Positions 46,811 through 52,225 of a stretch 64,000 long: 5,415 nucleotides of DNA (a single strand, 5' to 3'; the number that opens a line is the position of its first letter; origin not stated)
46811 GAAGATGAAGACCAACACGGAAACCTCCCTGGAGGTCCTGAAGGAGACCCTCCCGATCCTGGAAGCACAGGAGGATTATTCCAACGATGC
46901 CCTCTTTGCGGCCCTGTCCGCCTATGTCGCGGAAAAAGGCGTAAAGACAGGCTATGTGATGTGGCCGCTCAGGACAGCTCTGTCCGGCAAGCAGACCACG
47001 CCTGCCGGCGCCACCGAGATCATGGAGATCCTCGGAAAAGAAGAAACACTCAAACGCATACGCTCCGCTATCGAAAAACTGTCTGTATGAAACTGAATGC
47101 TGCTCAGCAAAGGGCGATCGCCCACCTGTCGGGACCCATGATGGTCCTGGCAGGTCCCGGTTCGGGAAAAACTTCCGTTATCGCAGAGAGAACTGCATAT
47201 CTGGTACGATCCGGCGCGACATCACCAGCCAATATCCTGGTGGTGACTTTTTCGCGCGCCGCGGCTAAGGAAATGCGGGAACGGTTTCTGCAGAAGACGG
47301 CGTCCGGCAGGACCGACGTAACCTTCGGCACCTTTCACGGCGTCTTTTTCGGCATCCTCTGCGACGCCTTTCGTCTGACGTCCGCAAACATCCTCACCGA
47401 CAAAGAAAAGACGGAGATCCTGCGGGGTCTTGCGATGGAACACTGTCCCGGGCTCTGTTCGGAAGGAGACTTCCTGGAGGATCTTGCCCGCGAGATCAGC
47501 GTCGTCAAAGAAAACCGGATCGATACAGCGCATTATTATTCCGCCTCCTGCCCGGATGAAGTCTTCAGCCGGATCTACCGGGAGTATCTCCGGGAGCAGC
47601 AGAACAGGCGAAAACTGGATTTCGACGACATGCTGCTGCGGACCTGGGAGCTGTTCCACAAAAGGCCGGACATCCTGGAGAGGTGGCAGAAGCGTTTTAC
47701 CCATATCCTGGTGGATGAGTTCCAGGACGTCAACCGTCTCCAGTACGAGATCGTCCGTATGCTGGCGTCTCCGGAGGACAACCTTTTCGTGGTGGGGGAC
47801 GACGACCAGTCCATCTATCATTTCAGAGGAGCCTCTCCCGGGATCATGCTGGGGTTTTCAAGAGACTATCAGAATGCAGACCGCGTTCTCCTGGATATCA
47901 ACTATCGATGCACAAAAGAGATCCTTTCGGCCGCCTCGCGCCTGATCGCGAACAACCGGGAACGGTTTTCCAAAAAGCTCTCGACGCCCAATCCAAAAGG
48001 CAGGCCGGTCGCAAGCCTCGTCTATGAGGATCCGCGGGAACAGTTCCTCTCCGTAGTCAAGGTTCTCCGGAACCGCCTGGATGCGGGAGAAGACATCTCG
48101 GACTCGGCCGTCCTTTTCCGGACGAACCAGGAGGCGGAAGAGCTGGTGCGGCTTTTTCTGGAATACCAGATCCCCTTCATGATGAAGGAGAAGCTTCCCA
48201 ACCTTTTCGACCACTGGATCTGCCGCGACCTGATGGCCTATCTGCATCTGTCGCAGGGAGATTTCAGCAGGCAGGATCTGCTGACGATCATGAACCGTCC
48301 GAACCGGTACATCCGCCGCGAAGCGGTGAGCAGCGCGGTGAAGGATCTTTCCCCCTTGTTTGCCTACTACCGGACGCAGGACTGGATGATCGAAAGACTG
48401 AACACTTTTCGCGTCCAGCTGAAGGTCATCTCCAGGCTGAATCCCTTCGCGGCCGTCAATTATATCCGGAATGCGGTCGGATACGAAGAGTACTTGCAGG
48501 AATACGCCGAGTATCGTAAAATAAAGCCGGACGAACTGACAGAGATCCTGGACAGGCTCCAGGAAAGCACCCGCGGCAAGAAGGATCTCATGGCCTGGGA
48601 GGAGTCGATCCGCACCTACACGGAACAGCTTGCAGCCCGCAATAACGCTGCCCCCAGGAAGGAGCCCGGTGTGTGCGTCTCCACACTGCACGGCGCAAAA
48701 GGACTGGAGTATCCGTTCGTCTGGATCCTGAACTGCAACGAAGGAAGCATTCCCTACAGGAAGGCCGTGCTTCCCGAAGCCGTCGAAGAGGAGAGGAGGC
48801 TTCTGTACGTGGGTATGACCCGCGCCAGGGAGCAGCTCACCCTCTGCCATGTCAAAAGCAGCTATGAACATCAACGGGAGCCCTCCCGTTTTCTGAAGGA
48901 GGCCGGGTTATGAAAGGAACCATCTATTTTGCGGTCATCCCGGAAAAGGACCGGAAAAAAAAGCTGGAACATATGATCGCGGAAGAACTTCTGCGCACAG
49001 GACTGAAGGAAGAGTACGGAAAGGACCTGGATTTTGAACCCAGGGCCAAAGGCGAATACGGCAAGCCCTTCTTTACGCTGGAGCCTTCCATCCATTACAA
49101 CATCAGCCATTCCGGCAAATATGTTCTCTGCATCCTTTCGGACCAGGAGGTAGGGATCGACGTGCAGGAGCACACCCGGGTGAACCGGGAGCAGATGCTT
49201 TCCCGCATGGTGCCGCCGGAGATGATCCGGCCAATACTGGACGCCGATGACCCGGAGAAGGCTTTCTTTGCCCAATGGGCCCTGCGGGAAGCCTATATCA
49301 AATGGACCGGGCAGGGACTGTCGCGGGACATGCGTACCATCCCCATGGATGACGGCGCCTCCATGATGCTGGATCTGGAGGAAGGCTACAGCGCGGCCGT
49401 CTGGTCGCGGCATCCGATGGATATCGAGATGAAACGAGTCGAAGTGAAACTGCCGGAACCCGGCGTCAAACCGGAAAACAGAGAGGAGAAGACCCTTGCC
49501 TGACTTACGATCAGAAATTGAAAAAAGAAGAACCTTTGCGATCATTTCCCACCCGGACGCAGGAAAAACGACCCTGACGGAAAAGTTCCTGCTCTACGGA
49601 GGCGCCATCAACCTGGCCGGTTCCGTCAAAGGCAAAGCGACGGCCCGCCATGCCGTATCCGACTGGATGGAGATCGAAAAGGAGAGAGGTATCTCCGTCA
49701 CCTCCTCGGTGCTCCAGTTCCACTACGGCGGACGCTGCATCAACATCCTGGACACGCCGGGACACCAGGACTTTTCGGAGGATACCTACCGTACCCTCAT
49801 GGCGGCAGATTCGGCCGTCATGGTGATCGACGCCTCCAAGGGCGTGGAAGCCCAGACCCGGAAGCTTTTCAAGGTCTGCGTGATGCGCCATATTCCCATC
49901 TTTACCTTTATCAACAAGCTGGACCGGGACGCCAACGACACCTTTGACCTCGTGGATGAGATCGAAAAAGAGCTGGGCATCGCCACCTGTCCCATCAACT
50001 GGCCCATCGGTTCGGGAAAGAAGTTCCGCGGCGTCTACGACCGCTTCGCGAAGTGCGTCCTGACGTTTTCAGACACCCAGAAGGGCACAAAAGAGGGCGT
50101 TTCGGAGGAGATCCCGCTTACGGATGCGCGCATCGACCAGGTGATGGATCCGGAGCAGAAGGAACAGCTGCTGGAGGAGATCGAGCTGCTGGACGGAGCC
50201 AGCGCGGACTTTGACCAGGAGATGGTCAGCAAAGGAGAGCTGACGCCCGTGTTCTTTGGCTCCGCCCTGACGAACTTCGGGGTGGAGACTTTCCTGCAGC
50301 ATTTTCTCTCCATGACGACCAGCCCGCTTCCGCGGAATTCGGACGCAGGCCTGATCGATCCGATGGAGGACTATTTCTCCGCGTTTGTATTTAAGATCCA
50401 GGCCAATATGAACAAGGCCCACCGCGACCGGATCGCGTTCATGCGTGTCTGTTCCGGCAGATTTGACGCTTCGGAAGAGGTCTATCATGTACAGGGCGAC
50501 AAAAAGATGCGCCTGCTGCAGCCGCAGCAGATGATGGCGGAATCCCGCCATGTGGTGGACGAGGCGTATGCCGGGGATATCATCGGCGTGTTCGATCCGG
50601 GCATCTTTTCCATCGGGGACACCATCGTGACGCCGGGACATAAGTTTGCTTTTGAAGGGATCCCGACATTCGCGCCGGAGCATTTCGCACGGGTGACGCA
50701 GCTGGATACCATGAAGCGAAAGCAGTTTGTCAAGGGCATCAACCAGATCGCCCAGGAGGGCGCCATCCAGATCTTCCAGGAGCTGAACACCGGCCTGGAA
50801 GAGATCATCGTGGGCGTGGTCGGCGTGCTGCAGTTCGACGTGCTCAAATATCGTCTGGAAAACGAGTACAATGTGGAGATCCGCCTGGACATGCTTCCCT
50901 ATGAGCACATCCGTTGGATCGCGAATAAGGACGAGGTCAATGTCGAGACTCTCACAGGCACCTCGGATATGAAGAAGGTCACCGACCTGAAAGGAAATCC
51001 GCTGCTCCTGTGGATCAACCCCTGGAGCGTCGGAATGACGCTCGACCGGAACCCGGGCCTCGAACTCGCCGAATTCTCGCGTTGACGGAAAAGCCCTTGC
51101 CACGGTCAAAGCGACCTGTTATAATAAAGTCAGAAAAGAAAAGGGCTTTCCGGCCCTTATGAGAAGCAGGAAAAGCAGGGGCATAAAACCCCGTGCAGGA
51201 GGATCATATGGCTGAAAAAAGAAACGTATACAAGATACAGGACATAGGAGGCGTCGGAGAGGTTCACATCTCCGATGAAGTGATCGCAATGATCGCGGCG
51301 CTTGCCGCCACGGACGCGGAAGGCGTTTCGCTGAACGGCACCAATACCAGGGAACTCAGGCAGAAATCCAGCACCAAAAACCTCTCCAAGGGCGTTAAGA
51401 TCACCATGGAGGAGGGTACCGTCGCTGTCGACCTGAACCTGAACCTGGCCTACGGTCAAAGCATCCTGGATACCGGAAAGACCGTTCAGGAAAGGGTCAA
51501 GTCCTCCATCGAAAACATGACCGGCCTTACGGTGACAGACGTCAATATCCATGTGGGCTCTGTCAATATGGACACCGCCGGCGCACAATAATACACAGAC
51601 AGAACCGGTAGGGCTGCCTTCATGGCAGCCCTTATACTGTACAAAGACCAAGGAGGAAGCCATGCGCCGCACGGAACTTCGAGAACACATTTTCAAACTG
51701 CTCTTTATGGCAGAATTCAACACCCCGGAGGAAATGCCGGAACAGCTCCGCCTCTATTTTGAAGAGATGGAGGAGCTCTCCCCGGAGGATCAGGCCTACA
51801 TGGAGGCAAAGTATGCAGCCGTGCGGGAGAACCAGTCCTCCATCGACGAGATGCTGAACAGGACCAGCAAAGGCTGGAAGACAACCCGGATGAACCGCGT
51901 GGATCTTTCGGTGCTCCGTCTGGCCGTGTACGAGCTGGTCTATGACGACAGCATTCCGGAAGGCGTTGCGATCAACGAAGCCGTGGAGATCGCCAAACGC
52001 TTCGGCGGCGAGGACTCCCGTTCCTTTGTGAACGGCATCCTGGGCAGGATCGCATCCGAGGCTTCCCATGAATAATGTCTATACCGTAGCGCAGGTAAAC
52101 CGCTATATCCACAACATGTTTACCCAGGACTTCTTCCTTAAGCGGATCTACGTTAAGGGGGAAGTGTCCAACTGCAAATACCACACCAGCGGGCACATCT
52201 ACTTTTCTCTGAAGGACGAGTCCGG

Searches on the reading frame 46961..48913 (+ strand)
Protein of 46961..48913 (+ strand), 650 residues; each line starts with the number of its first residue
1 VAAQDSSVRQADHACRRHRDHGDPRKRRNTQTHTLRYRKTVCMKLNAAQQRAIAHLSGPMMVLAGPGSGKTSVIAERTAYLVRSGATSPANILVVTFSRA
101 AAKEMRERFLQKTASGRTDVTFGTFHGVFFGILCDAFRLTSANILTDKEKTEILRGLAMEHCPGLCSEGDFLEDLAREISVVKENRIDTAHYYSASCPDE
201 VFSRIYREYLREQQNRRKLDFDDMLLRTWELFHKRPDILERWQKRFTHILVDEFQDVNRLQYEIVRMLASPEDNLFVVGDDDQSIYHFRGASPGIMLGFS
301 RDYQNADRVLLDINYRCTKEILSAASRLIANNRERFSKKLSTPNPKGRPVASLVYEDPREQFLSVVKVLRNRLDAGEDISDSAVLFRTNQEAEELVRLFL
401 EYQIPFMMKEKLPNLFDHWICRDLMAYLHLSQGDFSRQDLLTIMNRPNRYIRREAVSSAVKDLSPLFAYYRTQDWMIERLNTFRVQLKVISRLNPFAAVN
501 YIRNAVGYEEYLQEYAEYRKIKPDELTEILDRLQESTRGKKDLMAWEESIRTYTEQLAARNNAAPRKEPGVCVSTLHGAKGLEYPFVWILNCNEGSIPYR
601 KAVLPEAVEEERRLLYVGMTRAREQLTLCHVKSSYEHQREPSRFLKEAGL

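Call 34: search_protein_families(library=pfam, proteins=[window:46961-48913:+], max_evalue=0.000001)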
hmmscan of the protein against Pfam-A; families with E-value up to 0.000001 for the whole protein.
window:46961-48913:+ (650 aa): 6 families
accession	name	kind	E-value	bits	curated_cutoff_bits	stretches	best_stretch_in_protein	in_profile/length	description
PF00580.27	UvrD-helicase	-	4.3e-69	233.6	23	1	45-304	1-271/271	UvrD/REP helicase N-terminal domain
PF13361.12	UvrD_C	-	2.6e-40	139.4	25.6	1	311-630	3-347/350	UvrD-like helicase C-terminal domain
PF13245.12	AAA_19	-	4.4e-24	85.6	25.1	1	49-289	1-134/134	AAA domain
PF13538.12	UvrD_C_2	-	9.9e-11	41.8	27.4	1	571-628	2-51/52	UvrD-like helicase C-terminal domain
PF13604.12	AAA_30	-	5.4e-08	33.2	27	0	44-109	1-66/191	AAA domain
PF01443.25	Viral_helicase1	-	3e-07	30.9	21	0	567-629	173-227/228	Viral superfamily 1 RNA helicase core domain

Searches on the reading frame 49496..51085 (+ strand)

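Call 34: search_protein_families(library=pfam, proteins=[window:49496-51085:+], max_evalue=0.000001)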
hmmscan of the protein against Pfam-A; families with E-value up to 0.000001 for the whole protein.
window:49496-51085:+ (529 aa): 4 families
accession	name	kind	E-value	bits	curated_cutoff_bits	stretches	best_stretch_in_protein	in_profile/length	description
PF00009.33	GTP_EFTU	-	1.9e-51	174.8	26.5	1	10-273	2-185/188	Elongation factor Tu GTP binding domain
PF16658.11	RF3_C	-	1.8e-47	160.9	40.1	1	386-514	1-130/132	Class II release factor RF3, C-terminal domain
PF22042.2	EF-G_D2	-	1.4e-23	83.3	27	1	294-378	2-82/84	Elongation factor G domain 2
PF03144.31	GTP_EFTU_D2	-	3.9e-08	34.1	30.3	1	312-377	2-72/73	Elongation factor Tu domain 2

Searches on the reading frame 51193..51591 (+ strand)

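Call 34: search_protein_families(library=pfam, proteins=[window:51193-51591:+], max_evalue=0.000001)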
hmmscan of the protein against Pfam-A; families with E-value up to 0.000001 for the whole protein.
window:51193-51591:+ (132 aa): 1 family
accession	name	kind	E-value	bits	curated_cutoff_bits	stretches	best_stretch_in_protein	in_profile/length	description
PF03780.18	Asp23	-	1.1e-27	97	28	1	22-124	3-107/108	Asp23 family, cell envelope-related function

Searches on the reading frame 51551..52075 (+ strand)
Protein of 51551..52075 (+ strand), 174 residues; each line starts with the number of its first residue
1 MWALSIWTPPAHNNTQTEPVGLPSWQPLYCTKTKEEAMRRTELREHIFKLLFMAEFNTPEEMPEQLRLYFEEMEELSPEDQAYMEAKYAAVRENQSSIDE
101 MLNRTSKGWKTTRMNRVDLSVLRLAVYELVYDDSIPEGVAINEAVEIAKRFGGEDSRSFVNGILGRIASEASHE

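Call 34: search_protein_families(library=pfam, proteins=[window:51551-52075:+], max_evalue=0.000001)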
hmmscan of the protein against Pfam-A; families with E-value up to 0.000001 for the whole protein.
window:51551-52075:+ (174 aa): 1 family
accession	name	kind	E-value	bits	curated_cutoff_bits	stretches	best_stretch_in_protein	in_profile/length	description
PF01029.23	NusB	-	5.7e-35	121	23.1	1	42-168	2-132/133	NusB family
